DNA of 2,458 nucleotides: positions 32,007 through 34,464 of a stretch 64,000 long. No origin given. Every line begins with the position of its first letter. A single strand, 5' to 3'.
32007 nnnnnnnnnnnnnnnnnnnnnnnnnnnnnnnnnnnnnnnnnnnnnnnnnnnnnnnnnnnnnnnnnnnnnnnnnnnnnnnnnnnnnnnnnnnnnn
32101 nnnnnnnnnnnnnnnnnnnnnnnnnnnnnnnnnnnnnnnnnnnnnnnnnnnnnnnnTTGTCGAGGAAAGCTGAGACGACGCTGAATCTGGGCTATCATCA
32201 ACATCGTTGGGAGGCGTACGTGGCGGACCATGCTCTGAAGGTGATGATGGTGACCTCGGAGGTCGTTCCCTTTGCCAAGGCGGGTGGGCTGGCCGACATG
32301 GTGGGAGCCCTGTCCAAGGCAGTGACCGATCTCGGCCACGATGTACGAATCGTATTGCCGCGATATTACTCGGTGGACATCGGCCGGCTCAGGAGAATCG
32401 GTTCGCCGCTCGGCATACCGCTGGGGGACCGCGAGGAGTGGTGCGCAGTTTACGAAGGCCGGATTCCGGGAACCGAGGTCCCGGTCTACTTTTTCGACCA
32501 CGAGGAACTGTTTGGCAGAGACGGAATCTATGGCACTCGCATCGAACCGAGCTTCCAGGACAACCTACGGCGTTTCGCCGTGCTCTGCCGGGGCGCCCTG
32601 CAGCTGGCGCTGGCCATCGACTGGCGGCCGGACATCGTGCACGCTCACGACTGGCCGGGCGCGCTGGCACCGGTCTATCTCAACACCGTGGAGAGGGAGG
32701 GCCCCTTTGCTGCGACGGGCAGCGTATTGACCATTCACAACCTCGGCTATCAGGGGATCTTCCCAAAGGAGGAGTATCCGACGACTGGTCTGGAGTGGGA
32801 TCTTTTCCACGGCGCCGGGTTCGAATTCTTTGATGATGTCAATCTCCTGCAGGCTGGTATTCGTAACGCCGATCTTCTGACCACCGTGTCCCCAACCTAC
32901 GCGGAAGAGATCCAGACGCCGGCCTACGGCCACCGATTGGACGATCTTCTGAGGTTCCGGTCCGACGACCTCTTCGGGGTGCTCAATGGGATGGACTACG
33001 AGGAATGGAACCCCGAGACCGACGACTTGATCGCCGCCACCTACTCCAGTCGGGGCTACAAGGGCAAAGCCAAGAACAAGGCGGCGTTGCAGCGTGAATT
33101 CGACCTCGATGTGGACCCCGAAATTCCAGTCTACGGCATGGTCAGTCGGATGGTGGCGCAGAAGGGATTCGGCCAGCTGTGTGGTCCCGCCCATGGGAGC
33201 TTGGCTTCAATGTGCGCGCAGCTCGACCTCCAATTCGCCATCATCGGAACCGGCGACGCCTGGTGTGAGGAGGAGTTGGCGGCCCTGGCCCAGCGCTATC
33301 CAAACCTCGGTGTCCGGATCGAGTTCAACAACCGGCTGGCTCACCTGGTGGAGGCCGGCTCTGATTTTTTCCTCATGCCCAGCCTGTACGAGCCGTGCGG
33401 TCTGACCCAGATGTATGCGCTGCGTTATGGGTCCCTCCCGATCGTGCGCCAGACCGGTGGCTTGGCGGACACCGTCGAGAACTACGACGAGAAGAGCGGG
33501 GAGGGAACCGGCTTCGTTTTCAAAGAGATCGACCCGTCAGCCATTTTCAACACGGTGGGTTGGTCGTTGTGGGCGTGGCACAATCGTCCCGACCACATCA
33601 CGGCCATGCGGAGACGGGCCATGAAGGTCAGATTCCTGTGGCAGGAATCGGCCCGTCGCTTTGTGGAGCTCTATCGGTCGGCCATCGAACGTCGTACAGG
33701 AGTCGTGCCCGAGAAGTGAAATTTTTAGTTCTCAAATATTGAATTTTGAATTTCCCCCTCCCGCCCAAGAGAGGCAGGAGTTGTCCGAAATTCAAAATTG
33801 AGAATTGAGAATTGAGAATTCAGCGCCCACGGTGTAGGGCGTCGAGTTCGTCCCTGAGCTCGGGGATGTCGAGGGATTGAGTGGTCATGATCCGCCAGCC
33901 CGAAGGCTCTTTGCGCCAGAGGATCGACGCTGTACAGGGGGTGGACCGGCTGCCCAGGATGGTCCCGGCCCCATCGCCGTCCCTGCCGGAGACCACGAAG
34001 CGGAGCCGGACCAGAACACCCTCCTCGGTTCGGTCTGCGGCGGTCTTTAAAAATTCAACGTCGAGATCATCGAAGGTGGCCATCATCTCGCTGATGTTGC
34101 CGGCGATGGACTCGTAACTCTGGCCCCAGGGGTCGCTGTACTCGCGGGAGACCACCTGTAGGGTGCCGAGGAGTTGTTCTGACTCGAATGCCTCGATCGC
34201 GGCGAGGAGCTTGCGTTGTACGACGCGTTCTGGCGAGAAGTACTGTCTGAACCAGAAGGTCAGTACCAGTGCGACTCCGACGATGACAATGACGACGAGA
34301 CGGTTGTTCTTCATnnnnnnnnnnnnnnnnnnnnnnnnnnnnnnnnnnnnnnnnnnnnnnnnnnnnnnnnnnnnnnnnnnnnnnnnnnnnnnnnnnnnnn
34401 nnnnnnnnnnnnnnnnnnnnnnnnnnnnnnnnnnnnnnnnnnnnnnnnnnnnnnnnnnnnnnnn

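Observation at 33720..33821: Defined 5 heptamers, GC core, 5 inverted heptamers element exactly filling a convergent gene gap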

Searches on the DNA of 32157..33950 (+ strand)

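Call 22: search_rna_families(source=window, start=33600, end=33950, threshold=evalue, max_evalue=10)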
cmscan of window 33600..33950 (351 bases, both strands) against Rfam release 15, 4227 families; matches with E-value up to 10: 5.
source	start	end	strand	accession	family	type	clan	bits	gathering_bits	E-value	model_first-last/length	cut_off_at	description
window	33721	33812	+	RF00884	MIR815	Gene; miRNA;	-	19.2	63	0.37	1-81/81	no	MIR815 microRNA precursor family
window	33713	33823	+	RF04211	MIR5185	Gene; miRNA;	-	18.5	101.7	0.42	1-111/111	no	MIR5185 microRNA precursor family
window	33727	33813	+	RF04073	mir-727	Gene; miRNA;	-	14.6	104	6.2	1-91/91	no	mir-727 microRNA precursor family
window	33723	33817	+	RF04209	MIR7533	Gene; miRNA;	-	13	230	3.4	1-249/249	no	MIR7533 microRNA precursor family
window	33718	33813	-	RF04127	MIR8007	Gene; miRNA;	-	12.8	195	5.3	1-226/226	no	MIR8007 microRNA precursor family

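Call 63: search_with_rna_model(model_id=R1, sources=[L001, L002, L003, L004, L005, L006, L007, L008, L009, L010, L011, L012, L013, L014, L015, L016, L017, L018, L019, L020, L021, L022, L023, L024, L025, L026, L027, L028, L029, L030, L031, L032, L033, L034, L035, L036, L037, L158, L159, L160, L161], max_evalue=0.01)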
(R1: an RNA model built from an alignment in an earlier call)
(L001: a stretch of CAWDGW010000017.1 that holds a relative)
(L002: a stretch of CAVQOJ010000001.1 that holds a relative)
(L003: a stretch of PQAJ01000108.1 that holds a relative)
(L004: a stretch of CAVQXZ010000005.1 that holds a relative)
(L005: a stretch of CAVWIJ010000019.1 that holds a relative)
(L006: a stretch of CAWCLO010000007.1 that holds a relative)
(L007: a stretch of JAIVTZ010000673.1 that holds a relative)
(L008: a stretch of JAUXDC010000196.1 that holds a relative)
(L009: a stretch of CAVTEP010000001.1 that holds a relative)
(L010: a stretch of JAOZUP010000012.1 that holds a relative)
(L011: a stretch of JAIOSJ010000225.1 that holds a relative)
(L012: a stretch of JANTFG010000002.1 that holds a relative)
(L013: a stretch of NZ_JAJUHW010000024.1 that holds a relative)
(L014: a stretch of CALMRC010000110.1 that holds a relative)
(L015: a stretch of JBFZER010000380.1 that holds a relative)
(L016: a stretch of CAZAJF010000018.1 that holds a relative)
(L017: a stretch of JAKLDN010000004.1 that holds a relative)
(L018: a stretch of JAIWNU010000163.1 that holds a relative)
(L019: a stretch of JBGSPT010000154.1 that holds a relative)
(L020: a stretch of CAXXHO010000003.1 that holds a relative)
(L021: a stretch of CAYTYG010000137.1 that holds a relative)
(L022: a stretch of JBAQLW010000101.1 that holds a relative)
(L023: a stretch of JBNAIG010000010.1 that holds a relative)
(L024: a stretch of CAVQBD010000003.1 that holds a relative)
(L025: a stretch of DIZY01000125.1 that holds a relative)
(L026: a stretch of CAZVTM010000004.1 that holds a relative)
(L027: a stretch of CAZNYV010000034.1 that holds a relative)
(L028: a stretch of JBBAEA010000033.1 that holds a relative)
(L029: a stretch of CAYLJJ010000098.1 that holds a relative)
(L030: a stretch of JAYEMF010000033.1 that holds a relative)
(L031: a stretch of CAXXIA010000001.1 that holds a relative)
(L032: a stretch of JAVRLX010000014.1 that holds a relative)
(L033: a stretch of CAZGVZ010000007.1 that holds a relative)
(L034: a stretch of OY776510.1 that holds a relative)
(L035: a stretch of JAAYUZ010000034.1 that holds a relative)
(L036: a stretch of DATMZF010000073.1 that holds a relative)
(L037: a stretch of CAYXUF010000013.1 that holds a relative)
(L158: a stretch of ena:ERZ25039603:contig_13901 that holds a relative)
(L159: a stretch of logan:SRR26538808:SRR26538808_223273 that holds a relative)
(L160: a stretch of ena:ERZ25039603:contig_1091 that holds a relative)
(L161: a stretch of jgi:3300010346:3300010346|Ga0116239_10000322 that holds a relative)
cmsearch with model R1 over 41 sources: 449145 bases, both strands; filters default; matches with E-value up to 0.01: 14.
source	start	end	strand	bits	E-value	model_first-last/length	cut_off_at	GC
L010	8050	8154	+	98.7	1e-16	1-105/105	no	0.45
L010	8044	8148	-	94.3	8.3e-16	1-105/105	no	0.43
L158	4605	4711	+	90.3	5.3e-15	1-105/105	no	0.39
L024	7578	7681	+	88.2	1.4e-14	1-105/105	no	0.37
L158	4599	4705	-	85.8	4.2e-14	1-105/105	no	0.38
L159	3099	3206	-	78.3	1.4e-12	1-105/105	no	0.36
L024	7572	7675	-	73.7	1.3e-11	1-105/105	no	0.37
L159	3105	3212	+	72.9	1.8e-11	1-105/105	no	0.37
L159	2710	2818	+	59.8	8.2e-09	1-105/105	no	0.4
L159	2704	2812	-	59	1.2e-08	1-105/105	no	0.4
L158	4211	4312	-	49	1.3e-06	1-105/105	no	0.4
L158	4215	4318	+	46.7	3.8e-06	1-105/105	no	0.41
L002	7591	7750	+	43.4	1.8e-05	1-105/105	no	0.48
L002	7578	7751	-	38.5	0.00017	1-105/105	no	0.47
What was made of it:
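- In 449 kb of related and unrelated loci it hits only Acidobacteriota loci (call 63).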

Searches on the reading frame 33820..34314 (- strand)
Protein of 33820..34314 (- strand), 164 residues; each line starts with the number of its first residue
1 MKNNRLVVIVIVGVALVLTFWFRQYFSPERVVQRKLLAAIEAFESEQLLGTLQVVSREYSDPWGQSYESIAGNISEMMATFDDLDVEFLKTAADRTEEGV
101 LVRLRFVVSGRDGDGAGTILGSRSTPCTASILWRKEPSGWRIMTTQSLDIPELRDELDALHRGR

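Call 8: search_protein_families(library=pfam, proteins=[window:33820-34314:-])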
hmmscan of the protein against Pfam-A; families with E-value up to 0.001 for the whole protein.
window:33820-34314:- (164 aa): 0 families

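Call 18: find_encoding_contigs(protein=window:33820-34314:-, flank=10000, max_places=6)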
Protein window:33820-34314:- (164 aa): no gene with exactly this product is on record in the collection.
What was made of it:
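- Tried and rejected: An exact look-up of the 164-aa neighbour to find the source contig found nothing on record (call 18).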
